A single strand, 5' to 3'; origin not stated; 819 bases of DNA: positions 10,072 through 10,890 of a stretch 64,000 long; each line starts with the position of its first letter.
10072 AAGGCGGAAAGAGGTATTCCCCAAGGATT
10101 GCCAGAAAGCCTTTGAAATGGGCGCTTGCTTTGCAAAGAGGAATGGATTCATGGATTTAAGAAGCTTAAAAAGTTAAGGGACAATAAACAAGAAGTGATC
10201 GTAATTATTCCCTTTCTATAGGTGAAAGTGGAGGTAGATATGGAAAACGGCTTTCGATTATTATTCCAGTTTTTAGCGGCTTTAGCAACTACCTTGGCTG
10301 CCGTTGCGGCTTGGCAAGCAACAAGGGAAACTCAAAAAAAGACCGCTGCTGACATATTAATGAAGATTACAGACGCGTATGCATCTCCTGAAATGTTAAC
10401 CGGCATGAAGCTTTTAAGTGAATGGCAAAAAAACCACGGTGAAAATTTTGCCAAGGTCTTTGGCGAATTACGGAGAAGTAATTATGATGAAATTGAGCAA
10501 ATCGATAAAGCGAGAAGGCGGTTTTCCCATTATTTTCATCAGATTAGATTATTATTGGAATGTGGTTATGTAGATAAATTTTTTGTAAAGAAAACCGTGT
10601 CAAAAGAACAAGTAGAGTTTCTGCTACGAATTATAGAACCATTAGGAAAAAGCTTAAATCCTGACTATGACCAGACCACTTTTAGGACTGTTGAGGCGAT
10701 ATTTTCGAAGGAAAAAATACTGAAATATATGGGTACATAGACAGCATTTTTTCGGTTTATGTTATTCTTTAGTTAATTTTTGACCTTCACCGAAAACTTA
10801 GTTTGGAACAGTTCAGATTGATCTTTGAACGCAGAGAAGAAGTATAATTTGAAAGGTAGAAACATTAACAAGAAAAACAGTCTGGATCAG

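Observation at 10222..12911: AT-rich island with two tandem candidate modification-dependent restriction nucleases and an unknown membrane protein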

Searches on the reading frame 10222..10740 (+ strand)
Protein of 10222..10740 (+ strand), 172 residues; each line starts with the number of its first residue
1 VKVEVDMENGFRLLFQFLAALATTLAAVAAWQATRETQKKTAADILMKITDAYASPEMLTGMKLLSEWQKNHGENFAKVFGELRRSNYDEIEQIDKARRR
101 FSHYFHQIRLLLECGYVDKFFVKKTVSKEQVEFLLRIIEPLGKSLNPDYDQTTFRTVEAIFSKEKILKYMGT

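Call 4: search_protein_families(library=pfam, proteins=[window:10222-10740:+], max_evalue=0.1)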
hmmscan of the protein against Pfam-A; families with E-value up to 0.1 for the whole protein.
window:10222-10740:+ (172 aa): 2 families
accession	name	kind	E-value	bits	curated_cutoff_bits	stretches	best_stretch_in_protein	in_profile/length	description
PF09976.15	TPR_21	-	0.04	14.1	25.5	0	16-83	13-80/193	Tetratricopeptide repeat-like domain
PF14225.11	MOR2-PAG1_C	-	0.082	13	25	0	5-86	92-170/252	Cell morphogenesis C-terminal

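Call 7: search_protein_families(library=ncbifam, proteins=[window:10222-10740:+], max_evalue=1)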
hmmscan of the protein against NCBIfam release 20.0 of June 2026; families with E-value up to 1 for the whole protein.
window:10222-10740:+ (172 aa): 0 families

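Call 8: search_protein_families(library=padloc, proteins=[window:10222-10740:+], max_evalue=1)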
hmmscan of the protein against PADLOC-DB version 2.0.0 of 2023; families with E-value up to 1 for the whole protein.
window:10222-10740:+ (172 aa): 0 families

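Call 9: search_protein_families(library=phrogs, proteins=[window:10222-10740:+], max_evalue=1)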
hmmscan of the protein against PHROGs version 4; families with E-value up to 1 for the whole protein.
window:10222-10740:+ (172 aa): 1 family
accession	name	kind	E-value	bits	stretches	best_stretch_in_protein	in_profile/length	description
phrog_9512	-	unknown function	0.12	13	1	82-129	176-223/234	-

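Call 12: search_solved_structures(query=window:10222-10740:+, max_evalue=10)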
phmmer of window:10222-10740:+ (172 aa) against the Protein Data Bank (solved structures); distinct sequences matched with E-value up to 10: 1.
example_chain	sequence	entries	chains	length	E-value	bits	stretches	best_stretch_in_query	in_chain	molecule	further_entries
8frf_A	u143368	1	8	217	1.4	11.9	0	32-59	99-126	RBL7_C2_3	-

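Call 16: find_homologous_proteins(query=window:10222-10740:+, max_evalue=0.01)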
Query window:10222-10740:+ (172 aa): 1 proteins with E <= 0.01 among 163 candidates.
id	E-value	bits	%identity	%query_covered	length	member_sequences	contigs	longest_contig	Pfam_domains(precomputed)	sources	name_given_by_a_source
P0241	6.9e-104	362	100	97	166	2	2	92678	-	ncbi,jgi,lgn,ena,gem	ncbi:MAG: hypothetical protein WC081_04225 [Candidatus Ratteibacteria bacterium]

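Call 35: search_protein_representatives(protein=window:10240-10740:+)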
Query: 166 residues. Proteins with E-value up to 0.001 (for the whole library): 593; up to 1e-10: 205; up to 1e-30: 4. The best 150 are listed.
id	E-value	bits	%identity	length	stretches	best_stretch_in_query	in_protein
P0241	1.8e-104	362.3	100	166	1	1-166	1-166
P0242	7.4e-38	146.0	44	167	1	10-154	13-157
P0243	5.2e-36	140.0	46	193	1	13-152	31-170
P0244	3.7e-32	127.5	41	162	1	12-154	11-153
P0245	3.8e-30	121.0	42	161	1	8-153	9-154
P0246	5.0e-30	120.6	40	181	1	7-150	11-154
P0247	2.1e-29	118.6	51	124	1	41-158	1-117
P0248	7.5e-29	116.8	39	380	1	8-156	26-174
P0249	9.4e-29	116.5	43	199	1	27-155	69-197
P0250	9.6e-29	116.4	42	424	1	11-159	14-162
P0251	4.6e-28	114.2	39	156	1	13-159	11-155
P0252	7.9e-28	113.5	39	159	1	9-155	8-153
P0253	1.0e-27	113.1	43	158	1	2-156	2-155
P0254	4.0e-27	111.2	48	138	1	13-138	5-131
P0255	4.4e-27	111.0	40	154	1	10-157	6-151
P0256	2.0e-26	108.9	38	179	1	12-155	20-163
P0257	3.3e-26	108.2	41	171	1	8-156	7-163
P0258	4.1e-26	107.9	39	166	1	4-157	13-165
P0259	4.1e-26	107.9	37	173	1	8-157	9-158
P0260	5.5e-26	107.5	34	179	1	10-158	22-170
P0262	1.4e-25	106.2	38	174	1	5-158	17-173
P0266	4.3e-24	101.3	36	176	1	11-155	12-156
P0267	2.1e-23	99.1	36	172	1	7-152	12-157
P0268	1.9e-22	96.0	37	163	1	11-158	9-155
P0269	2.0e-22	95.9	35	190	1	10-158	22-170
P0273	5.1e-21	91.4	36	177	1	6-153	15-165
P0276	7.7e-21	90.8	35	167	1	14-156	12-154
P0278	3.2e-20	88.8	37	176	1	8-149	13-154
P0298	2.1e-18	82.8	33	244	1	12-152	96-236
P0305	6.1e-18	81.4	30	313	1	7-155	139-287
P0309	7.1e-18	81.1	33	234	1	11-154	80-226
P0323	6.3e-17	78.1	30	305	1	7-152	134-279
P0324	7.8e-17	77.8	33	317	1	12-157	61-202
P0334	3.0e-16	75.8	36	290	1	18-138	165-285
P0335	3.9e-16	75.5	32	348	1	11-150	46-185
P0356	1.4e-14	70.4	34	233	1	8-153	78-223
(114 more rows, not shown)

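Call 37: search_protein_families(library=pfam, alignment_id=A4, max_evalue=0.01)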
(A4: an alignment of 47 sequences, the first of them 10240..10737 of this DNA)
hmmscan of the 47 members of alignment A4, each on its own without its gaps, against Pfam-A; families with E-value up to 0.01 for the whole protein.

A. member 1, window:10240-10737:+ (166 aa): 0 families

B. families by the number of members that match (of 47 scanned): 4 families
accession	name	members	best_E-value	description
PF15956.11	DUF4760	6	0.00026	Domain of unknown function (DUF4760)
PF07426.16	Dynactin_p22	1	0.0016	Dynactin subunit p22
PF12788.12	YmaF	1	0.0036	YmaF family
PF02792.19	Mago_nashi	1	0.0086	Mago nashi protein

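Call 50: search_protein_families(library=padloc, alignment_id=A4, max_evalue=0.01)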
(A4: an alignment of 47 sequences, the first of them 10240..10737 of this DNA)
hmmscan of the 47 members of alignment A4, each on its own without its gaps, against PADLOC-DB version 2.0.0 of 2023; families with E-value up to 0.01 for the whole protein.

A. member 1, window:10240-10737:+ (166 aa): 0 families

B. families by the number of members that match (of 47 scanned): 3 families
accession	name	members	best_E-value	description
PDLC04131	DdmE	1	7.4e-05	-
PDLC03621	REase_MTase_IIG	1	0.0033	Type IIG restriction enzyme-methyltransferase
PDLC04534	PDC-M24A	1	0.0081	-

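Call 51: find_encoding_contigs(protein=P0242, flank=6000, max_places=3)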
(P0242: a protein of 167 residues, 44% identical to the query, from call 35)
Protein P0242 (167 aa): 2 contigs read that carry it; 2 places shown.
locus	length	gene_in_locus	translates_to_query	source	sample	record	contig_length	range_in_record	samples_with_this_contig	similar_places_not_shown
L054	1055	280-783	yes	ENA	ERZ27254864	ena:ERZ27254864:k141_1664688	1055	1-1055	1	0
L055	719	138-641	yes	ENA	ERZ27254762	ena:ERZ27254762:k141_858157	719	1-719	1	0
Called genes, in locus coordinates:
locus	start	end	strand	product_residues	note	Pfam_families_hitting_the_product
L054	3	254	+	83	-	?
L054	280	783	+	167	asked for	-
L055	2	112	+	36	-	?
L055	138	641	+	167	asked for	-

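Call 53: search_protein_families(library=pfam, proteins=[P0248, P0250, P0305, P0323, P0324, P0335, P0334, P0298, P0309, P0356], max_evalue=0.01)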
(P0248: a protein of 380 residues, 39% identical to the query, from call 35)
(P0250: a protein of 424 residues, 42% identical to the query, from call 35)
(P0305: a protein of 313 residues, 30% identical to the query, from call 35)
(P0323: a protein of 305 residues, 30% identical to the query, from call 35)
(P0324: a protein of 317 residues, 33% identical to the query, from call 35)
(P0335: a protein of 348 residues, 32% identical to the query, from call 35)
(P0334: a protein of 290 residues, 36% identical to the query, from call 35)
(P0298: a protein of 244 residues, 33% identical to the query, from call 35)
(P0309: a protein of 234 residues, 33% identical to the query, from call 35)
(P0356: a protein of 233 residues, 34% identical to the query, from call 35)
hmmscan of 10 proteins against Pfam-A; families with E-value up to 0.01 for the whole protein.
P0248 (380 aa): 1 family
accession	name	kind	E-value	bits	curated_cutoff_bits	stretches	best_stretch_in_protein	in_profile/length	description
PF15956.11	DUF4760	-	0.00023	21.8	25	1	69-174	39-139/141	Domain of unknown function (DUF4760)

P0250 (424 aa): 1 family
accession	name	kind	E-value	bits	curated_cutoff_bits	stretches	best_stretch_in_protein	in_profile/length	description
PF24698.1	DUF7662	-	3.9e-15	55.8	26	1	348-420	1-70/72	Domain of unknown function (DUF7662)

P0305 (313 aa): 0 families

P0323 (305 aa): 0 families

P0324 (317 aa): 0 families

P0335 (348 aa): 0 families

P0334 (290 aa): 1 family
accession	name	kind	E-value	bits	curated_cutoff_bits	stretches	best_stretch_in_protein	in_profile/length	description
PF00565.23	SNase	-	3.1e-10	40.9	21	1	58-143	2-85/107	Staphylococcal nuclease homologue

P0298 (244 aa): 0 families

P0309 (234 aa): 0 families

P0356 (233 aa): 1 family
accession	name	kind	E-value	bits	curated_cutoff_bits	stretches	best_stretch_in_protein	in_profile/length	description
PF03998.19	Utp11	-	0.0011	19.3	25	1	25-71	90-136/242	Utp11 protein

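Call 54: search_dna_similar(query=window:10240-10737:+, collection=plasmids, mode=protein, max_evalue=0.001, max_rows=20)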
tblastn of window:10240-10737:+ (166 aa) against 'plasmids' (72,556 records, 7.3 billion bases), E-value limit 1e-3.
No match.

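Call 55: search_dna_similar(query=window:10240-10737:+, collection=phages, mode=protein, max_evalue=0.001, max_rows=20)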
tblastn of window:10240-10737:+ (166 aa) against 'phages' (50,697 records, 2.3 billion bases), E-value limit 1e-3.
No match.

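Call 57: find_encoding_contigs(protein=P0243, flank=6000, max_places=3)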
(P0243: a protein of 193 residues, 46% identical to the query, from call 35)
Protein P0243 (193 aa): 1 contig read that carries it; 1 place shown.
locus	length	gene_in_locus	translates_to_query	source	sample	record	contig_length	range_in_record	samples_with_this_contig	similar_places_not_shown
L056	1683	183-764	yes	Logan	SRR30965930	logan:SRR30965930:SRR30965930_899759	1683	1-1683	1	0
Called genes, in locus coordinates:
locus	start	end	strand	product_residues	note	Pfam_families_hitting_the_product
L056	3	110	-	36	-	?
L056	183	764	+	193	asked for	-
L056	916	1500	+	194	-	PF12675:DUF3795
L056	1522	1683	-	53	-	?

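Call 58: find_encoding_contigs(protein=P0245, flank=6000, max_places=3)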
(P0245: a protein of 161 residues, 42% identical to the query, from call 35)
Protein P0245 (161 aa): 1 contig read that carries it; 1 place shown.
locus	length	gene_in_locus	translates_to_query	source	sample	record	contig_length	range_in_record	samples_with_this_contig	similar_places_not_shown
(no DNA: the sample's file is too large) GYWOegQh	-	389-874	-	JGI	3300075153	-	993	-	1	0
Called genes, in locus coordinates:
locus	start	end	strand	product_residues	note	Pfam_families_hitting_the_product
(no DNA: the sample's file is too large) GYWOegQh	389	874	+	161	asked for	-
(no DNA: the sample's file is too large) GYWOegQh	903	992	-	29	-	?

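Call 59: find_encoding_contigs(protein=P0253, flank=6000, max_places=3)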
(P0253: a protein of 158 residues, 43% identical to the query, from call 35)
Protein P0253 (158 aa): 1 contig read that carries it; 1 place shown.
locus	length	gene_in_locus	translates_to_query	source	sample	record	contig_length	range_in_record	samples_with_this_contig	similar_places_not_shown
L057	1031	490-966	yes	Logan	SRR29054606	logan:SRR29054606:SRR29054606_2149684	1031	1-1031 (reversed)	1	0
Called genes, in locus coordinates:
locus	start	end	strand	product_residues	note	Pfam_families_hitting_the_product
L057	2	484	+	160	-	?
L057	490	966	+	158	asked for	-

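Call 62: list_cluster_members(proteins=[P0244, P0246, P0250, P0252, P0255, P0256, P0257, P0258, P0259, P0334])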
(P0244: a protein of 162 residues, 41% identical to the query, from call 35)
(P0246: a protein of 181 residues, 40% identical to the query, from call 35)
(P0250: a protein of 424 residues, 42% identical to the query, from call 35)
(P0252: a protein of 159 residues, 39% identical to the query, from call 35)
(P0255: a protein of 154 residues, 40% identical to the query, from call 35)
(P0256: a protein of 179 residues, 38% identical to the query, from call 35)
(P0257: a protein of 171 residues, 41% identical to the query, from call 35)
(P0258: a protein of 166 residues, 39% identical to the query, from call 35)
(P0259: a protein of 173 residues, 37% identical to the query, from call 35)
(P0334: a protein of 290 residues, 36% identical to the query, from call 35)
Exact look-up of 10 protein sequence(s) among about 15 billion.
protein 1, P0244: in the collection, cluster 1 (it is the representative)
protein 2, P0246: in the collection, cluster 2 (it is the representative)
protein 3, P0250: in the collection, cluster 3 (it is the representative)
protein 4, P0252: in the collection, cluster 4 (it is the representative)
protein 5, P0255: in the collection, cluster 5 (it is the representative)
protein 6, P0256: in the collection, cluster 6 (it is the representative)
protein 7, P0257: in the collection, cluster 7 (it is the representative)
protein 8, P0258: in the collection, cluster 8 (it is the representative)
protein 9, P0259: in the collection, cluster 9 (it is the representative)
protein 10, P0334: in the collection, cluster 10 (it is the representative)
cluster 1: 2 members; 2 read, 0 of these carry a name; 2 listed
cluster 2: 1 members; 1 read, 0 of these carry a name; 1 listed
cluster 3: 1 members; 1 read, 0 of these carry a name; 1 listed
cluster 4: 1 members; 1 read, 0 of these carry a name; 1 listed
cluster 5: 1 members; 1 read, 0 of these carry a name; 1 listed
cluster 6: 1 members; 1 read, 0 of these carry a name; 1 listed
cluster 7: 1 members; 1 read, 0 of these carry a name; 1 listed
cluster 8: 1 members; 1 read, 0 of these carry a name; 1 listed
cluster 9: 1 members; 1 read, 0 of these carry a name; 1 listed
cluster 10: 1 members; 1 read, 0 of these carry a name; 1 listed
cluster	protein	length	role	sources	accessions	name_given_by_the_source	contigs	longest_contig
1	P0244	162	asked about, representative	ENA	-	-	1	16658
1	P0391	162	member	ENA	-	-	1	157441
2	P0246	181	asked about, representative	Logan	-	-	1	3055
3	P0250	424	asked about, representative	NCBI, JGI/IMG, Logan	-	-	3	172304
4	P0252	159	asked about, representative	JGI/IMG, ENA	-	-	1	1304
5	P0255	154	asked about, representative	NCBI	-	-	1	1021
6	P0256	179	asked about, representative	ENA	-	-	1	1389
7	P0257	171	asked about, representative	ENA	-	-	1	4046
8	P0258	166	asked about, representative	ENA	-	-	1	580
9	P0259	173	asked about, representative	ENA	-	-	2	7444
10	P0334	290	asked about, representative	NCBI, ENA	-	-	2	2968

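Call 63: find_encoding_contigs(protein=P0391, flank=7000, max_places=2)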
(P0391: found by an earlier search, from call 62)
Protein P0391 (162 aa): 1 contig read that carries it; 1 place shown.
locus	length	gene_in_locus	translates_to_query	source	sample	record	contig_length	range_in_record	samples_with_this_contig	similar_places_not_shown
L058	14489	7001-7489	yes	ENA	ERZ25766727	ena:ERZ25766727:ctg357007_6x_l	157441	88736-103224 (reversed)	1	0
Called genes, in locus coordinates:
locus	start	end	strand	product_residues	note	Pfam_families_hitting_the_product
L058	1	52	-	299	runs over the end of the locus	PF04402:SIMPL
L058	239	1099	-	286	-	PF13490:zf-HC2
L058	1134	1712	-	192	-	PF04542:Sigma70_r2, PF07638:Sigma70_ECF (weak), PF08281:Sigma70_r4_2, PF04545:Sigma70_r4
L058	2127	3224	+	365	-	PF04055:Radical_SAM, PF19288:CofH_C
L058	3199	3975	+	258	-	PF02621:VitK2_biosynth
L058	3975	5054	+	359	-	PF04055:Radical_SAM, PF19288:CofH_C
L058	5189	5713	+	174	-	-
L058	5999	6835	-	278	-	PF02621:VitK2_biosynth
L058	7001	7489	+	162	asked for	-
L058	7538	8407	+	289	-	PF02219:MTHFR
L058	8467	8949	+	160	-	PF02464:CinA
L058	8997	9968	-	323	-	PF07136:DUF1385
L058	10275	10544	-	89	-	PF01016:Ribosomal_L27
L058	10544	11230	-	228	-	PF00829:Ribosomal_L21p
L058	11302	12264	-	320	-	PF01040:UbiA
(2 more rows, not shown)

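Call 64: find_encoding_contigs(protein=P0250, flank=7000, max_places=2)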
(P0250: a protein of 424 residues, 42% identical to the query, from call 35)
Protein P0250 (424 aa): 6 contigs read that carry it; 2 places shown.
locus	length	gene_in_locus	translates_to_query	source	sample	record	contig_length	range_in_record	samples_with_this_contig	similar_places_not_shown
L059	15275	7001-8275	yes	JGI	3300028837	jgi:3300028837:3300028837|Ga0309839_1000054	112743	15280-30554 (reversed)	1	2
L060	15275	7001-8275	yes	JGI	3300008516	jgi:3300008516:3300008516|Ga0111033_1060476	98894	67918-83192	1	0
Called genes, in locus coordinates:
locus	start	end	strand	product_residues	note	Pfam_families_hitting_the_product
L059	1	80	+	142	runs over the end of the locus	PF00254:FKBP_C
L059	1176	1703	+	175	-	-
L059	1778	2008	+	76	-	-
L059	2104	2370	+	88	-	PF13893:RRM_5, PF00076:RRM_1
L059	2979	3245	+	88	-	PF13893:RRM_5, PF00076:RRM_1, PF16842:RRM_occluded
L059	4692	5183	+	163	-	-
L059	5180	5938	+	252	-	-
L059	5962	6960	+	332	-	PF01939:NucS_C (faint)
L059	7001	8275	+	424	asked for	PF24698:DUF7662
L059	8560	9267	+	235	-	PF14371:DUF4412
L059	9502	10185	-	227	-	PF01797:Y1_Tnp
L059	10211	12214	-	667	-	PF00930:DPPIV_N (faint), PF26550:Tricorn_2nd (weak), PF25174:Beta-prop_THOC3 (faint), PF26549:Tricorn_N, PF07676:PD40 (weak), PF26549:Tricorn_N (weak), PF05448:AXE1 (faint), PF00326:Peptidase_S9, +1 more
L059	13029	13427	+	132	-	-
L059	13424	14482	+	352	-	PF01223:Endonuclease_NS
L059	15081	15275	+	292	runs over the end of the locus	PF04069:OpuAC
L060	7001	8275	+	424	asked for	PF24698:DUF7662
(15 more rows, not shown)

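Call 65: find_encoding_contigs(protein=P0259, flank=7000, max_places=2)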
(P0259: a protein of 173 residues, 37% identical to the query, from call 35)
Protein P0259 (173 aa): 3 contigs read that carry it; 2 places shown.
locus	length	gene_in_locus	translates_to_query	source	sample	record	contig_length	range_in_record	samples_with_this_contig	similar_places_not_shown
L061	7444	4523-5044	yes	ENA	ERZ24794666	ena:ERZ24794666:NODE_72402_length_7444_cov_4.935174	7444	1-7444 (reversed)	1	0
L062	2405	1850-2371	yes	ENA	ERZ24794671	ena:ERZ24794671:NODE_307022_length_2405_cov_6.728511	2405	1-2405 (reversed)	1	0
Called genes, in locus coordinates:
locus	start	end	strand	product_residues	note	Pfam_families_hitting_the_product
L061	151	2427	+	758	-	PF13620:CarboxypepD_reg, PF13715:CarbopepD_reg_2, PF17802:SpaA (faint), PF07715:Plug (weak), PF00593:TonB_dep_Rec_b-barrel, PF25183:OMP_b-brl_4 (faint)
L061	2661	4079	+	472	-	-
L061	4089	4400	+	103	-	-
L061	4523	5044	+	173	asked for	-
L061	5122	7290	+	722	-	PF22842:Pel9A-like_beta_helix (weak), PF13229:Beta_helix, PF18962:Por_Secre_tail (faint), PF01833:TIG, PF13860:FlgD_ig (weak)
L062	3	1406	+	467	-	?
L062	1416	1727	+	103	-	-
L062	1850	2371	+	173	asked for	-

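Call 72: search_solved_structures(query=A4, max_evalue=10)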
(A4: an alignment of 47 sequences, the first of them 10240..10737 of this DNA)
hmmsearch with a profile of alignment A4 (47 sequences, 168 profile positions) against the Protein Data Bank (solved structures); distinct sequences matched with E-value up to 10: 5.
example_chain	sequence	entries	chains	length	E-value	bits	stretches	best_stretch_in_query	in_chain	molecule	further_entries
8e1e_A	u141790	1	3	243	0.0053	19.4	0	113-153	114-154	SG122_C3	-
25gf_D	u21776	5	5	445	0.4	13.3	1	91-145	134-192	KICSTOR subunit 2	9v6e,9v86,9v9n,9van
9o5a_F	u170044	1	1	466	0.44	13.1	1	91-145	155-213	KICSTOR subunit 2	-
2gnx_A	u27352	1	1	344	0.62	12.6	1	91-141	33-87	hypothetical protein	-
1iv8_A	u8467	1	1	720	3.1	10.4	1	63-124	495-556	MALTOOLIGOSYL TREHALOSE SYNTHASE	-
